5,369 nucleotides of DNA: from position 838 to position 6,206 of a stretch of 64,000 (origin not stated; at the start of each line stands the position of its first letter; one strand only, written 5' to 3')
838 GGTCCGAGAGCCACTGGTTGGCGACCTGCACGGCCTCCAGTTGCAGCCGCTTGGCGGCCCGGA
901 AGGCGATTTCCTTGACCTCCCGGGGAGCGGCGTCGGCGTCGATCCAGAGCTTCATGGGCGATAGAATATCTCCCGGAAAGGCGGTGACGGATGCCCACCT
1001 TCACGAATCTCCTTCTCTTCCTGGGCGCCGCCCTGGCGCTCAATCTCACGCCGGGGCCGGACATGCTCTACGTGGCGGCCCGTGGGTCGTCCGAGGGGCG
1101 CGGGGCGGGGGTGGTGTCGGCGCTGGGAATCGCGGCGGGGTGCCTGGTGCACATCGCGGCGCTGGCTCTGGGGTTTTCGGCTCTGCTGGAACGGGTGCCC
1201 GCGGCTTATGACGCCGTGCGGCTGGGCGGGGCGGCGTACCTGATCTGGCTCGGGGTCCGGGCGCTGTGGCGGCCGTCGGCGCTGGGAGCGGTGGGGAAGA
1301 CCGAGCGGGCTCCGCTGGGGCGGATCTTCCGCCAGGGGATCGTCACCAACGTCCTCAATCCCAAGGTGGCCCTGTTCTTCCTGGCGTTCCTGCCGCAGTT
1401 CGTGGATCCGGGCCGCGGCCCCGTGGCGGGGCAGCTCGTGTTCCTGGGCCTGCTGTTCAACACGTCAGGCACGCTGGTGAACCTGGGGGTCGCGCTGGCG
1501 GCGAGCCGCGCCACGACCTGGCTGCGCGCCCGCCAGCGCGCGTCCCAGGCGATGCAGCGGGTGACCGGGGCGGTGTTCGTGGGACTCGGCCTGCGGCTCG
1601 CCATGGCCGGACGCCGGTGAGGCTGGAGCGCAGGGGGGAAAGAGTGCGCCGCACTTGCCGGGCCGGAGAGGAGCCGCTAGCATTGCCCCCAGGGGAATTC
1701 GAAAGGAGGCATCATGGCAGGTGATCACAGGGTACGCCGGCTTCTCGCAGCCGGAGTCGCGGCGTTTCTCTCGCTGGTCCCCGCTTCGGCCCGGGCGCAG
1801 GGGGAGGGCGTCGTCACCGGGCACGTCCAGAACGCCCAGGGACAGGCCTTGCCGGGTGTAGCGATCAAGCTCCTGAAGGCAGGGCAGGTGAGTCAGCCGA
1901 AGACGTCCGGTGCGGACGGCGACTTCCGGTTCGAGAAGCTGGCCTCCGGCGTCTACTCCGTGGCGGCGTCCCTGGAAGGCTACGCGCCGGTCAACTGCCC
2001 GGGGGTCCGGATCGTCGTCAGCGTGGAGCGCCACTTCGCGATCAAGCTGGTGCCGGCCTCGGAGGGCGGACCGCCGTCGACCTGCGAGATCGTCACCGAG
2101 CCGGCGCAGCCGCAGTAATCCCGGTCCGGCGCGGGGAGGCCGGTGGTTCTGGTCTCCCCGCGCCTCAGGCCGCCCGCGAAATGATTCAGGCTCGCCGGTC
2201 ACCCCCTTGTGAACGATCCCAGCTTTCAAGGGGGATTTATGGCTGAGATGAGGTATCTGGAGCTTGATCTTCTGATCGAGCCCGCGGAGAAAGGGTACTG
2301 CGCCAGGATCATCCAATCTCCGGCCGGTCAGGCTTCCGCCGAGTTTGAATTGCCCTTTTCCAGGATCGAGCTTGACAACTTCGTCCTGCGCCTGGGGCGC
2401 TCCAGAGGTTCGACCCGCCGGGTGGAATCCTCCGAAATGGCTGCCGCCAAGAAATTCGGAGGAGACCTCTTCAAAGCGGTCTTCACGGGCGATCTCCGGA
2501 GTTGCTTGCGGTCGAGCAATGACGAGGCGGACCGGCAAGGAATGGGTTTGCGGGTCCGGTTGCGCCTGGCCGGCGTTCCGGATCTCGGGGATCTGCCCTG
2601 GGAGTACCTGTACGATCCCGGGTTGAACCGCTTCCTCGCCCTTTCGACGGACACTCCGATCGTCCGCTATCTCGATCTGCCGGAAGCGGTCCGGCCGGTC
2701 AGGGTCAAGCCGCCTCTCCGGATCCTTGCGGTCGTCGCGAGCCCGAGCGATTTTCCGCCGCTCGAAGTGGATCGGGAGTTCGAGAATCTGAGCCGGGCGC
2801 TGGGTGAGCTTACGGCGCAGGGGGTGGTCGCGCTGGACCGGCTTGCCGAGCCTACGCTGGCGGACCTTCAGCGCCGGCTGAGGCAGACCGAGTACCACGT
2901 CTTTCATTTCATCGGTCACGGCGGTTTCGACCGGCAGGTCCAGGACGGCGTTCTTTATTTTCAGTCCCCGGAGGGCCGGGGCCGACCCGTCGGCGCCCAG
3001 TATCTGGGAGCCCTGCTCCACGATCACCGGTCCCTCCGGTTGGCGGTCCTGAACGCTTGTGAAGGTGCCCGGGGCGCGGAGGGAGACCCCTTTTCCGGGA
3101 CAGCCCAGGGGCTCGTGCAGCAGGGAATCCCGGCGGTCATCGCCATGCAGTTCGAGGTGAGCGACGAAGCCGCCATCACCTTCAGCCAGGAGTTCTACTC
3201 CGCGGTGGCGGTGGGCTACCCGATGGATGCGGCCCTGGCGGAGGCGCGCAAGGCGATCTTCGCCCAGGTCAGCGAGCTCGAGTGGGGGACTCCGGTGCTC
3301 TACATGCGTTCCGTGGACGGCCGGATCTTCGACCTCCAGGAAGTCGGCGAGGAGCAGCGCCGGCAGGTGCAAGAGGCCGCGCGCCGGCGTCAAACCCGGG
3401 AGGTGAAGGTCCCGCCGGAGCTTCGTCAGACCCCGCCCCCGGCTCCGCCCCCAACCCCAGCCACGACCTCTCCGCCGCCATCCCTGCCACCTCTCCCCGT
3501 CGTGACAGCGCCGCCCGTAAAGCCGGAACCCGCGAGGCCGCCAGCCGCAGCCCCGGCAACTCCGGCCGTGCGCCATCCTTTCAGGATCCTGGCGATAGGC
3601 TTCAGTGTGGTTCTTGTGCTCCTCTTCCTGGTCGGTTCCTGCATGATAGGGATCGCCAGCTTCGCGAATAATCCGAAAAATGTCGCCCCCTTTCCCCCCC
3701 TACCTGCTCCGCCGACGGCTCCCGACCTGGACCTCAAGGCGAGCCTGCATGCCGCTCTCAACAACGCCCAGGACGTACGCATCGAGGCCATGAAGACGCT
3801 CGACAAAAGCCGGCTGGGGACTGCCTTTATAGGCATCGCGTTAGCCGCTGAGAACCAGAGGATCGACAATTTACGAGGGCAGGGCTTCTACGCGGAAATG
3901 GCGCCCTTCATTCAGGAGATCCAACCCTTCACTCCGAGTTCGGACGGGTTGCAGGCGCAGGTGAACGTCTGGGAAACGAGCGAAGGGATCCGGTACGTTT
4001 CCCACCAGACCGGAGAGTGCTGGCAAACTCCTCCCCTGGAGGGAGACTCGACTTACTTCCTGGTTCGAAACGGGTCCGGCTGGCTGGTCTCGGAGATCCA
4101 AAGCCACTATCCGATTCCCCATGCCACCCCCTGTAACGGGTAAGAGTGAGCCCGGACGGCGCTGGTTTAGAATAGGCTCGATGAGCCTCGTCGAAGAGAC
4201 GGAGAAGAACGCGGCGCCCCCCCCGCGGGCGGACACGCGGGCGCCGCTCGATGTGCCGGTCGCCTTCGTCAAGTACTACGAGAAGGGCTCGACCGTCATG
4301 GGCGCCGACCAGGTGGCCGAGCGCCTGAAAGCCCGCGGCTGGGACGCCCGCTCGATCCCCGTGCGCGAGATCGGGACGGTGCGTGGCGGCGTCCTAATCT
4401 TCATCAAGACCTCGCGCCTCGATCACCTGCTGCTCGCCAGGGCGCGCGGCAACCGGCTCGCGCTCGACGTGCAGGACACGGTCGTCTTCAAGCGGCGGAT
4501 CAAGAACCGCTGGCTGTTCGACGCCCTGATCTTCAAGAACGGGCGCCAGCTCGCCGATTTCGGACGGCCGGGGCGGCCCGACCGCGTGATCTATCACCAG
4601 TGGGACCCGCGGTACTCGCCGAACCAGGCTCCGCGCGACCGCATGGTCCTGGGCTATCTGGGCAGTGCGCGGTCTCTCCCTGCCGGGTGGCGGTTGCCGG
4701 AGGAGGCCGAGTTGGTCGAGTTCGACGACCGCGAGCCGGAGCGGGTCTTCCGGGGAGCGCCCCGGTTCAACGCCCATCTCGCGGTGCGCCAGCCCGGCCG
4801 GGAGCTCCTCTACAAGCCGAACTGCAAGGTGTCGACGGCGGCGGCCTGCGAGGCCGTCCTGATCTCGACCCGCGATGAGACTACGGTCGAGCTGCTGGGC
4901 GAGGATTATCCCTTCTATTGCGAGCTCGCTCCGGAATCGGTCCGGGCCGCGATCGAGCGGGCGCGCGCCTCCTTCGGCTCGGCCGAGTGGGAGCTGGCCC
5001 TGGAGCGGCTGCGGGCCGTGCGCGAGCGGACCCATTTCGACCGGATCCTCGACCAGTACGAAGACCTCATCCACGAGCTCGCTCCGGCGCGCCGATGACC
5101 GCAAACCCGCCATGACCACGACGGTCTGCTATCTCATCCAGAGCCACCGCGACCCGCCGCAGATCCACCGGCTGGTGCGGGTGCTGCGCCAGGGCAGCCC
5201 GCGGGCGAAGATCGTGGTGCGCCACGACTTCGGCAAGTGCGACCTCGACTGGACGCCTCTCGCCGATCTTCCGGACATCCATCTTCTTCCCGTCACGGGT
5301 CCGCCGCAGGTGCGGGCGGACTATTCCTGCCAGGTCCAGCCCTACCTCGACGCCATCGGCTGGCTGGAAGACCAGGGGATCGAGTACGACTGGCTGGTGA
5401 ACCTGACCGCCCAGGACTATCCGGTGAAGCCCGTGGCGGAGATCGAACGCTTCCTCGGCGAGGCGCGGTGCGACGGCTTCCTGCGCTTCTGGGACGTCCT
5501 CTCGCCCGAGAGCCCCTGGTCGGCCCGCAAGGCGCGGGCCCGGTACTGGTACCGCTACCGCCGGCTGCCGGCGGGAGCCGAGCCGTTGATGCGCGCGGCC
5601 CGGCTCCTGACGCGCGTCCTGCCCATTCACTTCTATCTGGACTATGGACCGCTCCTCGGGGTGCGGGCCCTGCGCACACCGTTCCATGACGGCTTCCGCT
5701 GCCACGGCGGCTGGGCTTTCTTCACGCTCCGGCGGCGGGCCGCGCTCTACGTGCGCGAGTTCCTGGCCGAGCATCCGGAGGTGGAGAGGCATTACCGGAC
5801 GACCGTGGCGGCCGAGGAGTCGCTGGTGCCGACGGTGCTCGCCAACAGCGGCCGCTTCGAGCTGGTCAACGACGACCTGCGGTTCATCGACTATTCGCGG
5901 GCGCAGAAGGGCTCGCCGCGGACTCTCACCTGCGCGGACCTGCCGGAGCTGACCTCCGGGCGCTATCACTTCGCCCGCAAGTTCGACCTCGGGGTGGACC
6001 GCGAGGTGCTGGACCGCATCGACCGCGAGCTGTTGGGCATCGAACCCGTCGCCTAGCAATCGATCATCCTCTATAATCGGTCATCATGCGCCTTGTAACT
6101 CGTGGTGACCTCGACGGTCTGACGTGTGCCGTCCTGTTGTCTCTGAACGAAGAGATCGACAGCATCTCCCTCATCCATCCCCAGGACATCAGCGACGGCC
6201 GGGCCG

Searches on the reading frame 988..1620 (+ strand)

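Call 65: search_protein_families(library=pfam, proteins=[window:988-1620:+], max_evalue=0.01)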
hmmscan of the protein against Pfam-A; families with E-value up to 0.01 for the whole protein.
window:988-1620:+ (210 aa): 1 family
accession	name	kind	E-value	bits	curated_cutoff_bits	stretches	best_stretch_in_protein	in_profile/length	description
PF01810.24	LysE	-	1.7e-34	119.4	25.6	1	17-207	2-192/193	LysE type translocator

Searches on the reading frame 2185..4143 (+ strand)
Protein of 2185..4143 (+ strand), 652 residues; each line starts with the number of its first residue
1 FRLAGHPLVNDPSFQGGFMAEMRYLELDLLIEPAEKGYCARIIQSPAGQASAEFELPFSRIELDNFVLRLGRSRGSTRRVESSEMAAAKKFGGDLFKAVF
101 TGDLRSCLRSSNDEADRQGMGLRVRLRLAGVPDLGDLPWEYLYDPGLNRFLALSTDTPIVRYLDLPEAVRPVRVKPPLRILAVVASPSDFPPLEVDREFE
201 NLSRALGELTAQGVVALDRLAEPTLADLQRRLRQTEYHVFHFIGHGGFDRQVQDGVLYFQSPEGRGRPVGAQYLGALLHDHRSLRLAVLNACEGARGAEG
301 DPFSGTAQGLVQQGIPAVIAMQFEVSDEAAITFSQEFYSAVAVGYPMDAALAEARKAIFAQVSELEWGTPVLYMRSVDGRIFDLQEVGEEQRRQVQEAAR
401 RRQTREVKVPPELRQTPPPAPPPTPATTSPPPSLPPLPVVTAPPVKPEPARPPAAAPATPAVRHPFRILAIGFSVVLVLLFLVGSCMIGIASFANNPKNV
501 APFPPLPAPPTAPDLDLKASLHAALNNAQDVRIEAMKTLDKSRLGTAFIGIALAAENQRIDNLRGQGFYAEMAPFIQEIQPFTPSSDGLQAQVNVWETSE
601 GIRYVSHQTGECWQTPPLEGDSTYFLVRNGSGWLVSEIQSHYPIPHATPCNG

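Call 65: search_protein_families(library=pfam, proteins=[window:2185-4143:+], max_evalue=0.01)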
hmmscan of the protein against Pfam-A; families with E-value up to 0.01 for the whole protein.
window:2185-4143:+ (652 aa): 1 family
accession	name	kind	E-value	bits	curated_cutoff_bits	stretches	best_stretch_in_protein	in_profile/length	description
PF12770.12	CHAT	-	3.5e-29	102.6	24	1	104-359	15-267/289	CHAT domain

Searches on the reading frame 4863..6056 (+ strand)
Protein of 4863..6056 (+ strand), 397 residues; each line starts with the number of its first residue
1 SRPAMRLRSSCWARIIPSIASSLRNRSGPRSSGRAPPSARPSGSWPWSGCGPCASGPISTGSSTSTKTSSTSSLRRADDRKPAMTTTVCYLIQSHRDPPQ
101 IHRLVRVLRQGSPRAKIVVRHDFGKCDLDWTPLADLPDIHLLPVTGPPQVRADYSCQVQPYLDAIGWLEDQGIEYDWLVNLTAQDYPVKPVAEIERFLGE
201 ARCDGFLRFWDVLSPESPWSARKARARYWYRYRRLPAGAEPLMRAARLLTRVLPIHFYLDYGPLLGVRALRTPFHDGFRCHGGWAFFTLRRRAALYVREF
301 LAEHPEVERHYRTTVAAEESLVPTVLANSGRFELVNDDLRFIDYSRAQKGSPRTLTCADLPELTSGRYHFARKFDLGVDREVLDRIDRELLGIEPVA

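Call 65: search_protein_families(library=pfam, proteins=[window:4863-6056:+], max_evalue=0.01)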
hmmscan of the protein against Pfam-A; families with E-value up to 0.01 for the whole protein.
window:4863-6056:+ (397 aa): 1 family
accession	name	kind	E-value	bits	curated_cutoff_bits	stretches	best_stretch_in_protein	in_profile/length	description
PF02485.27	Branch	-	2.7e-10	40.7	23.4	1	168-356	82-237/250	Core-2/I-Branching enzyme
